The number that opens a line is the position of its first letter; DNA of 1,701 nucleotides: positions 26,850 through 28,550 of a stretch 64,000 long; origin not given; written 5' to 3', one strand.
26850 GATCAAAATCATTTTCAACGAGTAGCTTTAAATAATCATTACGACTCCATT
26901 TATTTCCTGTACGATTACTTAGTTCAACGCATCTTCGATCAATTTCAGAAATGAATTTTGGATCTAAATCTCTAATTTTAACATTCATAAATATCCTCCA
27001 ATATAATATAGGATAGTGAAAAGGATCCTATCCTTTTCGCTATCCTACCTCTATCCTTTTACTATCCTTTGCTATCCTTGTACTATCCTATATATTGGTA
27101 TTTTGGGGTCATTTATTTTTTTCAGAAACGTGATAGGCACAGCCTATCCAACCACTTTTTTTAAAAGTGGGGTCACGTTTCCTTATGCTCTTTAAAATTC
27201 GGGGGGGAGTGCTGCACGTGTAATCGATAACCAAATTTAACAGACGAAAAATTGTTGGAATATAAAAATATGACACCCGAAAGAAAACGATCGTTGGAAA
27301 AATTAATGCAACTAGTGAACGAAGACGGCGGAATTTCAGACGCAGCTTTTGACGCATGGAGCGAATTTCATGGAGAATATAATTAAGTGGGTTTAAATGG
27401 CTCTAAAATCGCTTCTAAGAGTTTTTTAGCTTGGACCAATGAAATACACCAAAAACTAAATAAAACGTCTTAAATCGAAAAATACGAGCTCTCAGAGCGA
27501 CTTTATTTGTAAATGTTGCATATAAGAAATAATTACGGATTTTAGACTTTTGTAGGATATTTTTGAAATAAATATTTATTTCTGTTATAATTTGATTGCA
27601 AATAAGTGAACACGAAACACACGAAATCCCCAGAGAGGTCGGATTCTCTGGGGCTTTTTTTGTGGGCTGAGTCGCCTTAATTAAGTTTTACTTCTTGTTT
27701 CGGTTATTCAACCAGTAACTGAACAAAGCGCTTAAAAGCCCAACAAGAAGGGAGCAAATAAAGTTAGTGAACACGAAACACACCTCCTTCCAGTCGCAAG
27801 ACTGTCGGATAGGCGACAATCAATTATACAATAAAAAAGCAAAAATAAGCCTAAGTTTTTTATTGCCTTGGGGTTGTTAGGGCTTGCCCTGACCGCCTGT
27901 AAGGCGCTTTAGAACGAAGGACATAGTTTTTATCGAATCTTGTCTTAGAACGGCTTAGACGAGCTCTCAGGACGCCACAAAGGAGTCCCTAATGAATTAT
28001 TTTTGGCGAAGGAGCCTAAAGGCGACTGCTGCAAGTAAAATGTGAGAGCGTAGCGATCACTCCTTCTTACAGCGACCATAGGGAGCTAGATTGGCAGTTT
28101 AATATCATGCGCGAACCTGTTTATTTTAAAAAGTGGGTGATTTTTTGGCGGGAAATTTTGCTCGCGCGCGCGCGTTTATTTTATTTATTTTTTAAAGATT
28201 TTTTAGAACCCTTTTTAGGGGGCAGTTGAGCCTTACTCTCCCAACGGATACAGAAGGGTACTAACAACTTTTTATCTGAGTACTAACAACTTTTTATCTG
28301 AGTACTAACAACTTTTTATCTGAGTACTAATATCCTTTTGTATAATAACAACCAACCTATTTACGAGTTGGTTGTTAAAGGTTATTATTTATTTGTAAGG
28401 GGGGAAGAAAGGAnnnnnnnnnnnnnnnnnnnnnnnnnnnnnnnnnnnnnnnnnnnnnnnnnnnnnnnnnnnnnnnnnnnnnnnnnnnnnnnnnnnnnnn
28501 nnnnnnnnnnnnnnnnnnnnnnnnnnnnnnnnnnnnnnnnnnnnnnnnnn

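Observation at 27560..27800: Unannotated par-like type I toxin-antitoxin: Fst/PepA1-like 28-aa peptide plus antisense sRNA next to the replicon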

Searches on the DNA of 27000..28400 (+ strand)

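Call 4: search_rna_families(source=window, start=27000, end=28400, threshold=evalue, max_evalue=10, show_alignments=3)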
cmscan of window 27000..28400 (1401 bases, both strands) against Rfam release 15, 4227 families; matches with E-value up to 10: 9.
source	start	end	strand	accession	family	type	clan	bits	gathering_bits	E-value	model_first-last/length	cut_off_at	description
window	27529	27657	+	RF01822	RsaJ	Gene; sRNA;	-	27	100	0.0005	1-287/287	no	RNA Staph. aureus A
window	27546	27670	+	RF00121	MicC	Gene; sRNA;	-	24.8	90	0.53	1-123/123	no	MicC RNA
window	27524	27662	+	RF00514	His_leader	Cis-reg; leader;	-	21.7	49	0.79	1-126/126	no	Histidine operon leader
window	27545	27650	-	RF02120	FTX_2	Gene; lncRNA;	-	21.1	48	0.29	1-97/97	no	FTX transcript, XIST regulator conserved region 2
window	27008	27047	+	RF02516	MIR393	Gene; miRNA;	-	19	60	0.49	1-126/126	no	mir-393 microRNA precursor family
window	28283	28374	+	RF00205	snoR41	Gene; snRNA; snoRNA; CD-box;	CL00068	18.1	40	6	1-97/97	no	Small nucleolar RNA R41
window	27418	27483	+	RF01072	TMV_UPD-PK3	Cis-reg;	-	15.2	34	1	1-31/31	no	Pseudoknot of upstream pseudoknot domain (UPD) of the 3'UTR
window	28229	28263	-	RF04280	mir-890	Gene; miRNA;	CL00136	14.9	56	8.6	1-74/74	no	mir-890 microRNA precursor family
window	27000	27047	+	RF01472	rli40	Gene; sRNA;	-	12.8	100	2.5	216-263/263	5'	Listeria sRNA rli40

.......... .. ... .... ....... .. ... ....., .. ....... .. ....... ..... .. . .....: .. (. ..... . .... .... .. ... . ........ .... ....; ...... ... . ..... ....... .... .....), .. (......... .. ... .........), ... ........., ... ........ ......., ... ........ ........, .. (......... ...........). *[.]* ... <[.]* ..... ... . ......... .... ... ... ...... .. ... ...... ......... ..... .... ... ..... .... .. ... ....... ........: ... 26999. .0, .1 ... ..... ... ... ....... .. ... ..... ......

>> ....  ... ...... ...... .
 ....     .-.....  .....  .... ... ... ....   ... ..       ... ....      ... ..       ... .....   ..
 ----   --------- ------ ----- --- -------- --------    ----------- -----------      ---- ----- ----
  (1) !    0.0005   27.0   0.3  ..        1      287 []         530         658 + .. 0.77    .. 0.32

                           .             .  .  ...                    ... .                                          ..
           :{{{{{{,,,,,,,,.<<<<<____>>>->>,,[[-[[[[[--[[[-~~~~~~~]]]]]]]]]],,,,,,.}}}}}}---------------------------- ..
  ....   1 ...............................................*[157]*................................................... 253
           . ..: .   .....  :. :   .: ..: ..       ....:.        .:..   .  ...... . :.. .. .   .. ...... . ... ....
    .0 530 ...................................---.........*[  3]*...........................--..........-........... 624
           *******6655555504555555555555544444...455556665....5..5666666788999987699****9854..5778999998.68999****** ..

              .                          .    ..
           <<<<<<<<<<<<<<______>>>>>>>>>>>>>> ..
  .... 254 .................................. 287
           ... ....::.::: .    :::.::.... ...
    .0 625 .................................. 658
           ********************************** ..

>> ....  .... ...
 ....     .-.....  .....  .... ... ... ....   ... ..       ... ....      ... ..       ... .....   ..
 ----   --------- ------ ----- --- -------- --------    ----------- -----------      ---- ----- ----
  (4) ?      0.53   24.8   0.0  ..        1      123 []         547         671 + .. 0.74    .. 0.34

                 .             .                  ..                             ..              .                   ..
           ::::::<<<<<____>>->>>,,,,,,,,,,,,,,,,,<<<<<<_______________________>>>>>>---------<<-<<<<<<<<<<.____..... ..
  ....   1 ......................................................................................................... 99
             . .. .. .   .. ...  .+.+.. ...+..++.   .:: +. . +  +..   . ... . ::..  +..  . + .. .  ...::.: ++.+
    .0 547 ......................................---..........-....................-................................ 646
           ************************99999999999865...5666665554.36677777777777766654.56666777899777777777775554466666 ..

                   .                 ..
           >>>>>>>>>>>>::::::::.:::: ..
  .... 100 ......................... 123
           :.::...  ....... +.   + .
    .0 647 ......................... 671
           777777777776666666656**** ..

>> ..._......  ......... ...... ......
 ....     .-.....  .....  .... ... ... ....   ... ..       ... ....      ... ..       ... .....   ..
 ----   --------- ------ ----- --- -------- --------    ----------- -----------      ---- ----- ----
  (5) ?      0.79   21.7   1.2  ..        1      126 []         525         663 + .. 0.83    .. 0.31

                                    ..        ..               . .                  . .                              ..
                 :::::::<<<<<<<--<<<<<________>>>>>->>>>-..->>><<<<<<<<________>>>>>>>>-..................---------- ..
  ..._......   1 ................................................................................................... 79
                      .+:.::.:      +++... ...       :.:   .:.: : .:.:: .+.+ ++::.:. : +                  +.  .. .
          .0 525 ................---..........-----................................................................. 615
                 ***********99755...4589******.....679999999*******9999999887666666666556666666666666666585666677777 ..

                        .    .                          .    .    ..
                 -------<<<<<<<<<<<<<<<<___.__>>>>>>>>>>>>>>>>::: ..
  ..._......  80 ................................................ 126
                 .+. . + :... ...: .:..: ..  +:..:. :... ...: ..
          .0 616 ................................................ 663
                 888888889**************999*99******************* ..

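Call 6: search_dna_similar(query=window:27500-27900:+, collection=plasmids, mode=near, max_rows=30)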
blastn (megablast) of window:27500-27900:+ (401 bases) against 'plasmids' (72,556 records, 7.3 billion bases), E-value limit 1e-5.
Records with a match: 505; places in all: 569; records where one place covers at least 80% of the query: 107.
Best place of each record, by identity: >=99% 112; 95-99% 7; 90-95% 25; 80-90% 231; 60-80% 130.
By first word of the organism name: Enterococcus 501; Staphylococcus 3; Vagococcus 1.
By predicted mobility (MOB-suite, as given by PLSDB): mobilizable 362; non-mobilizable 141; conjugative 2.
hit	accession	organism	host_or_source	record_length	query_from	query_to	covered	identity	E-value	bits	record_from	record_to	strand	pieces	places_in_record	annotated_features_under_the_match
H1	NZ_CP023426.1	Enterococcus faecium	Homo sapiens,blood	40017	1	401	100%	100.0%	0e+0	741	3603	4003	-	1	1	type I toxin-antitoxin system Fst family toxin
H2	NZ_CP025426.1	Enterococcus faecium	WGS,fodder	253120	1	401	100%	100.0%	0e+0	741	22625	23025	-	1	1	type I toxin-antitoxin system Fst family toxin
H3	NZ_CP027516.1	Enterococcus faecium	Homo sapiens,blood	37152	1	401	100%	100.0%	0e+0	741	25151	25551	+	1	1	none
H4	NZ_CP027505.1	Enterococcus faecium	Homo sapiens,blood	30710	1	401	100%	100.0%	0e+0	741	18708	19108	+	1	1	none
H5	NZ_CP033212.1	Enterococcus faecium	Homo sapiens,urine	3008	1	401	100%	100.0%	0e+0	741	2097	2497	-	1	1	type I toxin-antitoxin system Fst family toxin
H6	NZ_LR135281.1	Enterococcus faecium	-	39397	1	401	100%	100.0%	0e+0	741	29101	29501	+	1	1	none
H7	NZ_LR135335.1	Enterococcus faecium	-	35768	1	401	100%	100.0%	0e+0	741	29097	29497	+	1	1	none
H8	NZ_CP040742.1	Enterococcus faecium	Homo sapiens,urine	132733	1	401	100%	100.0%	0e+0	741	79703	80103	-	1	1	type I toxin-antitoxin system Fst family toxin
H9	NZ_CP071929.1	Enterococcus faecium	Homo sapiens,rectal swab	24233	1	401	100%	100.0%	0e+0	741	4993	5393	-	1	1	type I toxin-antitoxin system Fst family toxin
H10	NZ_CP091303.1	Enterococcus faecium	Homo sapiens,Fecal Swap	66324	1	401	100%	100.0%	0e+0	741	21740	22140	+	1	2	none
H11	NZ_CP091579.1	Enterococcus faecium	Homo sapiens,fecal swap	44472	1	401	100%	100.0%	0e+0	741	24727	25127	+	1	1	none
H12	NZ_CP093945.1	Enterococcus faecium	Homo sapiens,blood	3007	1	401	100%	100.0%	0e+0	741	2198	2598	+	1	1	none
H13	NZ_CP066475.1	Enterococcus faecium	Homo sapiens,cell culture,rectal swab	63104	1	401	100%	100.0%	0e+0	741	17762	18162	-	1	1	type I toxin-antitoxin system Fst family toxin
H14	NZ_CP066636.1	Enterococcus faecium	Homo sapiens,cell culture,rectal swab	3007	1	401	100%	100.0%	0e+0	741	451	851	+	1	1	none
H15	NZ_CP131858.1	Enterococcus faecium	Homo sapiens,culture,blood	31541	1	401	100%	100.0%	0e+0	741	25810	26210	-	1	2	type I toxin-antitoxin system Fst family toxin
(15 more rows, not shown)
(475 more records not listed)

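Call 7: get_annotated_region(hit=H1, flank=5000)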
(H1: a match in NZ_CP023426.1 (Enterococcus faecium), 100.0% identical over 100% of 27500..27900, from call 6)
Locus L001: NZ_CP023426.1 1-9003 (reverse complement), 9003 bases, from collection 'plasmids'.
description: Enterococcus faecium strain K60-39 plasmid pTT39_p3, complete sequence
organism: Enterococcus faecium (NCBI taxid 1352)
taxonomy: Bacteria; Bacillota; Bacilli; Lactobacillales; Enterococcaceae; Enterococcus; Enterococcus faecium
host: -; source: Homo sapiens,blood; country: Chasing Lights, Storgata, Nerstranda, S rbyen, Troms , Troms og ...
typing (MOB-suite, as given by PLSDB): mobilizable; replicon rep_cluster_1018,rep_cluster_1763,rep_cluster_185,rep_cluster_1968; relaxase MOBV
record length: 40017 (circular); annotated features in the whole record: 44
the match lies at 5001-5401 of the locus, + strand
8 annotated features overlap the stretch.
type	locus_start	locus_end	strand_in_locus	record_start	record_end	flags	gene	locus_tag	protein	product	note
CDS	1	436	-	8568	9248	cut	-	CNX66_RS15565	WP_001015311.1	IS6-like element IS1216 family transposase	GO:0006313 - DNA transposition [Evidence IEA]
CDS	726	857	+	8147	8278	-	-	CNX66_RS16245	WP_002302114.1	hypothetical protein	-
CDS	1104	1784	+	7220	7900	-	-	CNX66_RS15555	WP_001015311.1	IS6-like element IS1216 family transposase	GO:0006313 - DNA transposition [Evidence IEA]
CDS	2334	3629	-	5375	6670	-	-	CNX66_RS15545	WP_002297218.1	ISL3-like element ISEfa11 family transposase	GO:0006313 - DNA transposition [Evidence IEA]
CDS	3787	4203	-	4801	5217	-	-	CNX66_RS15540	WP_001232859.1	hypothetical protein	-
CDS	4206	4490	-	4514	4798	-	-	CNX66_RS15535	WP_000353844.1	hypothetical protein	-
CDS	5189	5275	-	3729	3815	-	-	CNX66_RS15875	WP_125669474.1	type I toxin-antitoxin system Fst family toxin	-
CDS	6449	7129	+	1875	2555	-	-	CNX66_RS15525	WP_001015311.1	IS6-like element IS1216 family transposase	GO:0006313 - DNA transposition [Evidence IEA]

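Call 8: get_annotated_region(hit=H5, flank=3000)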
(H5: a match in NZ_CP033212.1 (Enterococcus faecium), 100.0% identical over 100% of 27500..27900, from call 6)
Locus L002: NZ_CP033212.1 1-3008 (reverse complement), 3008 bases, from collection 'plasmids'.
description: Enterococcus faecium strain RBWH1 plasmid pRBWH1.6, complete sequence
organism: Enterococcus faecium (NCBI taxid 1352)
taxonomy: Bacteria; Bacillota; Bacilli; Lactobacillales; Enterococcaceae; Enterococcus; Enterococcus faecium
host: -; source: Homo sapiens,urine; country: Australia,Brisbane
typing (MOB-suite, as given by PLSDB): non-mobilizable; replicon rep_cluster_1763
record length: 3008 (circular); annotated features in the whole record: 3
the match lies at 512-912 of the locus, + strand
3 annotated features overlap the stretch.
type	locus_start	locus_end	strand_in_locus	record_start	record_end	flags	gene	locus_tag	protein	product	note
CDS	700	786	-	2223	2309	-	-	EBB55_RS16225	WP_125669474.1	type I toxin-antitoxin system Fst family toxin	-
CDS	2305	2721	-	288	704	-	-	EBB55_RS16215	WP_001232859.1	hypothetical protein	-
CDS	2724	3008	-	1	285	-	-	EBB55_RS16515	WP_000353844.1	hypothetical protein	-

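Call 13: search_dna_similar(query=window:27555-27850:+, collection=plasmids, mode=distant, max_rows=60, rows=spread)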
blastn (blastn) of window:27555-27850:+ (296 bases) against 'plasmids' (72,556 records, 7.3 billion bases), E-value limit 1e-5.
Records with a match: 481; places in all: 542; records where one place covers at least 80% of the query: 405.
Best place of each record, by identity: >=99% 98; 95-99% 13; 90-95% 1; 80-90% 336; 60-80% 33.
By first word of the organism name: Enterococcus 475; Staphylococcus 3; Vagococcus 3.
By predicted mobility (MOB-suite, as given by PLSDB): mobilizable 355; non-mobilizable 124; conjugative 2.
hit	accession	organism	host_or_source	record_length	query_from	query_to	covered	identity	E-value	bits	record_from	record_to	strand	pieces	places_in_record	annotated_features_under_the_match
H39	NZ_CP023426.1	Enterococcus faecium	Homo sapiens,blood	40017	1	296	100%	100.0%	2e-149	535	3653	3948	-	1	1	type I toxin-antitoxin system Fst family toxin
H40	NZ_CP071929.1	Enterococcus faecium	Homo sapiens,rectal swab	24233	1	296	100%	100.0%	2e-149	535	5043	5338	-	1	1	type I toxin-antitoxin system Fst family toxin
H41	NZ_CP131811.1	Enterococcus faecium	Homo sapiens,culture,blood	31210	1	296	100%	100.0%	2e-149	535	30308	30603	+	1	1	none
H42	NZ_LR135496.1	Enterococcus faecium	-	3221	1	296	100%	99.7%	7e-148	530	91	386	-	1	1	type I toxin-antitoxin system Fst family toxin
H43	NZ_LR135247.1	Enterococcus faecium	-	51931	1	296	100%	99.7%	7e-148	530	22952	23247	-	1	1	type I toxin-antitoxin system Fst family toxin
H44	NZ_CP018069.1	Enterococcus faecium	Homo sapiens,blood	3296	1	296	100%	99.7%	7e-148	530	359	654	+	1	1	none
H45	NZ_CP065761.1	Enterococcus faecium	Homo sapiens,Rectal swab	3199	1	296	100%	99.7%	7e-148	530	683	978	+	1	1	none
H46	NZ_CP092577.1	Enterococcus faecalis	Homo sapiens,Rectum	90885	1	296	100%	99.7%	7e-148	530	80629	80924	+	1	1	none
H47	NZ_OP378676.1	Enterococcus faecium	-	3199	1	296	100%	99.7%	7e-148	530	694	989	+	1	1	none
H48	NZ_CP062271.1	Enterococcus faecium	Homo sapiens,blood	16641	1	296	100%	99.7%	7e-148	530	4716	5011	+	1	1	none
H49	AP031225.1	Enterococcus faecium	-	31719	1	296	100%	99.7%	7e-148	530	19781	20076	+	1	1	none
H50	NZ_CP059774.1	Enterococcus faecium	Homo sapiens,blood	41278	1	296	100%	99.0%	2e-143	516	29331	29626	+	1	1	none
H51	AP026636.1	Enterococcus faecium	Homo sapiens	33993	1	296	100%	97.7%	2e-143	515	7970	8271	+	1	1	none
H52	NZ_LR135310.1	Enterococcus faecium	-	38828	5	284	95%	85.8%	8e-84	316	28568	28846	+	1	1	none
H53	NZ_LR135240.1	Enterococcus faecium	-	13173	43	284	82%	84.0%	2e-65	256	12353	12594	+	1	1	none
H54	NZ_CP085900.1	Enterococcus faecium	Homo sapiens,cell culture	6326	43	284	82%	82.7%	1e-61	242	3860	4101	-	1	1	none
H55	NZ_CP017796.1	Enterococcus faecium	Homo sapiens,Peritoneal fluid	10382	43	284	82%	81.6%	1e-55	224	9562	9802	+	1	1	type I toxin-antitoxin system Fst family toxin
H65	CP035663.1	Enterococcus faecium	Homo sapiens,isolate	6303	43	284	82%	81.2%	2e-54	219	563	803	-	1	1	type I toxin-antitoxin system Fst family toxin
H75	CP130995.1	Enterococcus faecium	Homo sapiens,blood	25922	43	284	82%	80.8%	8e-52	211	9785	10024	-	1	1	none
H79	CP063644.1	Enterococcus faecium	Homo sapiens,rectal swab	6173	43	284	82%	80.2%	2e-52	212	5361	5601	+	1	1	type I toxin-antitoxin system Fst family toxin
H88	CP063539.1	Enterococcus faecium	Homo sapiens,rectal swab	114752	43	284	82%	79.8%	1e-50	207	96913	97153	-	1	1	type I toxin-antitoxin system Fst family toxin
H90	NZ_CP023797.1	Enterococcus faecium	Homo sapiens,blood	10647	65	284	74%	83.4%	5e-55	221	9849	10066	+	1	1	none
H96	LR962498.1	Enterococcus faecalis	-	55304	65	281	73%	78.9%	1e-42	179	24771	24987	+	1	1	record has no annotation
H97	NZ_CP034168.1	Enterococcus avium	Homo sapiens,bile from holelithiasis ...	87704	70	274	69%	74.6%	6e-22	111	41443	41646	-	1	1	type I toxin-antitoxin system Fst family toxin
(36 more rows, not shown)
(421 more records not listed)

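Call 15: get_annotated_region(hit=H52, flank=400)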
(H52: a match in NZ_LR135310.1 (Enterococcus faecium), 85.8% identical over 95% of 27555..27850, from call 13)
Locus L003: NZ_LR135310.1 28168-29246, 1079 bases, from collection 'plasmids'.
description: Enterococcus faecium isolate E7240 plasmid 4
organism: Enterococcus faecium (NCBI taxid 1352)
taxonomy: Bacteria; Bacillota; Bacilli; Lactobacillales; Enterococcaceae; Enterococcus; Enterococcus faecium
host: -; source: -; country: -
typing (MOB-suite, as given by PLSDB): non-mobilizable; replicon rep_cluster_1763,rep_cluster_889
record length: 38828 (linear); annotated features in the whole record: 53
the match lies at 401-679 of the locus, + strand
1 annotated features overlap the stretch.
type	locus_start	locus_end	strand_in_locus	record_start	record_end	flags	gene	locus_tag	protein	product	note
CDS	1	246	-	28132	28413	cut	-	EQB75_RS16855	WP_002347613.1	hypothetical protein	-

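Call 16: get_annotated_region(hit=H53, flank=400)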
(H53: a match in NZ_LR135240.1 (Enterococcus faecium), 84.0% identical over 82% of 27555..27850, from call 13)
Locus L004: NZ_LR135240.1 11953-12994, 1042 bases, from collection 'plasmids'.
description: Enterococcus faecium isolate E7067 plasmid 6
organism: Enterococcus faecium (NCBI taxid 1352)
taxonomy: Bacteria; Bacillota; Bacilli; Lactobacillales; Enterococcaceae; Enterococcus; Enterococcus faecium
host: -; source: -; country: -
typing (MOB-suite, as given by PLSDB): mobilizable; replicon rep_cluster_1249; relaxase MOBP
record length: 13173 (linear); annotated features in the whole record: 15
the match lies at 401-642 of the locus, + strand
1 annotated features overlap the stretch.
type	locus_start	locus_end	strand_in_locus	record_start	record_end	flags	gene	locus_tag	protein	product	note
CDS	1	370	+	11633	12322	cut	-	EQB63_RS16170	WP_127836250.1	hypothetical protein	-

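Call 17: get_annotated_region(hit=H54, flank=400)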
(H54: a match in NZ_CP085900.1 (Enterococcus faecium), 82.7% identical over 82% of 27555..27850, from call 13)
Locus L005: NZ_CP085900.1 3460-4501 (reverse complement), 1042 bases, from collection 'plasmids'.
description: Enterococcus faecium strain SC1762 plasmid p6, complete sequence
organism: Enterococcus faecium (NCBI taxid 1352)
taxonomy: Bacteria; Bacillota; Bacilli; Lactobacillales; Enterococcaceae; Enterococcus; Enterococcus faecium
host: -; source: Homo sapiens,cell culture; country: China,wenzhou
typing (MOB-suite, as given by PLSDB): mobilizable; replicon rep_cluster_1197; relaxase MOBP
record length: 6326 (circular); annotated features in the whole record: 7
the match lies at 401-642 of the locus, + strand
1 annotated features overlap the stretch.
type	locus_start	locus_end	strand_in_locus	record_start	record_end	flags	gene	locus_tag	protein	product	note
CDS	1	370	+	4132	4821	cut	-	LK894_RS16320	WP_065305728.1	hypothetical protein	-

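Call 18: get_annotated_region(hit=H55, flank=400)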
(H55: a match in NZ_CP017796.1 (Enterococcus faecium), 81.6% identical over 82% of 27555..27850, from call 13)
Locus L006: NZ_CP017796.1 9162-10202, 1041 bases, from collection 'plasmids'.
description: Enterococcus faecium strain E240 plasmid unnamed4, complete sequence
organism: Enterococcus faecium (NCBI taxid 1352)
taxonomy: Bacteria; Bacillota; Bacilli; Lactobacillales; Enterococcaceae; Enterococcus; Enterococcus faecium
host: -; source: Homo sapiens,Peritoneal fluid; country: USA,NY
typing (MOB-suite, as given by PLSDB): mobilizable; replicon rep_cluster_1742; relaxase MOBP
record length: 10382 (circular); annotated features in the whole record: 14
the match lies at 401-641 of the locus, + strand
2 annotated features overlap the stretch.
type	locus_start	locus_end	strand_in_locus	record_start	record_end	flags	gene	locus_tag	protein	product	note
CDS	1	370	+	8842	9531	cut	-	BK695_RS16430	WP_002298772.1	hypothetical protein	-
CDS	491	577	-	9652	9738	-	-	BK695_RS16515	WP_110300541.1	type I toxin-antitoxin system Fst family toxin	-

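Call 19: get_annotated_region(hit=H65, flank=400)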
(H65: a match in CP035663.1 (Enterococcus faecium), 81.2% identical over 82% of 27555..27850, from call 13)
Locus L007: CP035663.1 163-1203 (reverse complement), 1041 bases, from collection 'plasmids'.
description: Enterococcus faecium strain UAMSEF_20 plasmid unnamed3, complete sequence
organism: Enterococcus faecium (NCBI taxid 1352)
taxonomy: Bacteria; Bacillota; Bacilli; Lactobacillales; Enterococcaceae; Enterococcus; Enterococcus faecium
host: -; source: Homo sapiens,isolate; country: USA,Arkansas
typing (MOB-suite, as given by PLSDB): mobilizable; replicon rep_cluster_1197; relaxase MOBP
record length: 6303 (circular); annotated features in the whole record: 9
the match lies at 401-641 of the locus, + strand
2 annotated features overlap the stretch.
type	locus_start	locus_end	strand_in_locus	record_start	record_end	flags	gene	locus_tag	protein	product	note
CDS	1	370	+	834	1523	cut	-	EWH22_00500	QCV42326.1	hypothetical protein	-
CDS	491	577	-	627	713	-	-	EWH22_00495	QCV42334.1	type I toxin-antitoxin system Fst family toxin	-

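Call 20: get_annotated_region(hit=H79, flank=400)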
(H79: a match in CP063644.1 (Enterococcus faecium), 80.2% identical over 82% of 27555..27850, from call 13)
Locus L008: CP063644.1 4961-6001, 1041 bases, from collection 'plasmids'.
description: Enterococcus faecium strain ICU-2-1 plasmid pZA2-1_05, complete sequence
organism: Enterococcus faecium (NCBI taxid 1352)
taxonomy: Bacteria; Bacillota; Bacilli; Lactobacillales; Enterococcaceae; Enterococcus; Enterococcus faecium
host: -; source: Homo sapiens,rectal swab; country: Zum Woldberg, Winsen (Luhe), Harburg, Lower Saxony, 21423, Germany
typing (MOB-suite, as given by PLSDB): mobilizable; replicon rep_cluster_1197; relaxase MOBP
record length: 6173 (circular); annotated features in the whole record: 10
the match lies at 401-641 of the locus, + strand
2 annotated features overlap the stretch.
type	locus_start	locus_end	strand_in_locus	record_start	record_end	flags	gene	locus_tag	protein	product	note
CDS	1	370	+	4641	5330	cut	-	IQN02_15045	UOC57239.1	hypothetical protein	-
CDS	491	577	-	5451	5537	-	-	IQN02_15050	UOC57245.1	type I toxin-antitoxin system Fst family toxin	-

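Call 21: get_annotated_region(hit=H88, flank=400)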
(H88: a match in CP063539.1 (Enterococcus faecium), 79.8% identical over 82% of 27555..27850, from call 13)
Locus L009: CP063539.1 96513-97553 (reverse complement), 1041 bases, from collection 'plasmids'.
description: Enterococcus faecium strain BMT-2-2-11 plasmid pSS-2-11_02
organism: Enterococcus faecium (NCBI taxid 1352)
taxonomy: Bacteria; Bacillota; Bacilli; Lactobacillales; Enterococcaceae; Enterococcus; Enterococcus faecium
host: -; source: Homo sapiens,rectal swab; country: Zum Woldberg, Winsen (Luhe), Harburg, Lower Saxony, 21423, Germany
typing (MOB-suite, as given by PLSDB): mobilizable; replicon rep_cluster_889; relaxase MOBP
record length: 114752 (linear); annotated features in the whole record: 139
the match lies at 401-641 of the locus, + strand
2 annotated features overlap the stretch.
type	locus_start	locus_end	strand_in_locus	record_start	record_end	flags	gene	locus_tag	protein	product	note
CDS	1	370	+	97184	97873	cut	-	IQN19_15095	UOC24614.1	hypothetical protein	-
CDS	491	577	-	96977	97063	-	-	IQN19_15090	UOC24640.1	type I toxin-antitoxin system Fst family toxin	-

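Call 22: get_annotated_region(hit=H90, flank=400)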
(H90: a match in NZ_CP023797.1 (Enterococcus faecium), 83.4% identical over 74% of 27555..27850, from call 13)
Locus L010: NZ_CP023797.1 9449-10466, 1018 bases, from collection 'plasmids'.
description: Enterococcus faecium strain Efaecium_ER04484.3A plasmid pER04484.3A.3, complete sequence
organism: Enterococcus faecium (NCBI taxid 1352)
taxonomy: Bacteria; Bacillota; Bacilli; Lactobacillales; Enterococcaceae; Enterococcus; Enterococcus faecium
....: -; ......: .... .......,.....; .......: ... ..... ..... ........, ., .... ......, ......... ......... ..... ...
typing (MOB-suite, as given by PLSDB): mobilizable; replicon rep_cluster_1249; relaxase MOBP
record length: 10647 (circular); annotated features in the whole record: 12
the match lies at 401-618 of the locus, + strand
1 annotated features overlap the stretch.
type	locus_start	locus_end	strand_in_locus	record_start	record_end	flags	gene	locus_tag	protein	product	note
CDS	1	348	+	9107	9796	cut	-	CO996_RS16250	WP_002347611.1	hypothetical protein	-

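Call 23: get_annotated_region(hit=H96, flank=400)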
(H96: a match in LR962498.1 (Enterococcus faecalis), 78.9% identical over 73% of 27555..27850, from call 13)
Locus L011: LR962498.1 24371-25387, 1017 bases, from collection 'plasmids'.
description: Enterococcus faecalis isolate 28099_2#139 genome assembly, plasmid: 2
organism: Enterococcus faecalis (NCBI taxid 1351)
taxonomy: Bacteria; Bacillota; Bacilli; Lactobacillales; Enterococcaceae; Enterococcus; Enterococcus faecalis
host: -; source: -; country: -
typing (MOB-suite, as given by PLSDB): non-mobilizable; replicon rep_cluster_1027
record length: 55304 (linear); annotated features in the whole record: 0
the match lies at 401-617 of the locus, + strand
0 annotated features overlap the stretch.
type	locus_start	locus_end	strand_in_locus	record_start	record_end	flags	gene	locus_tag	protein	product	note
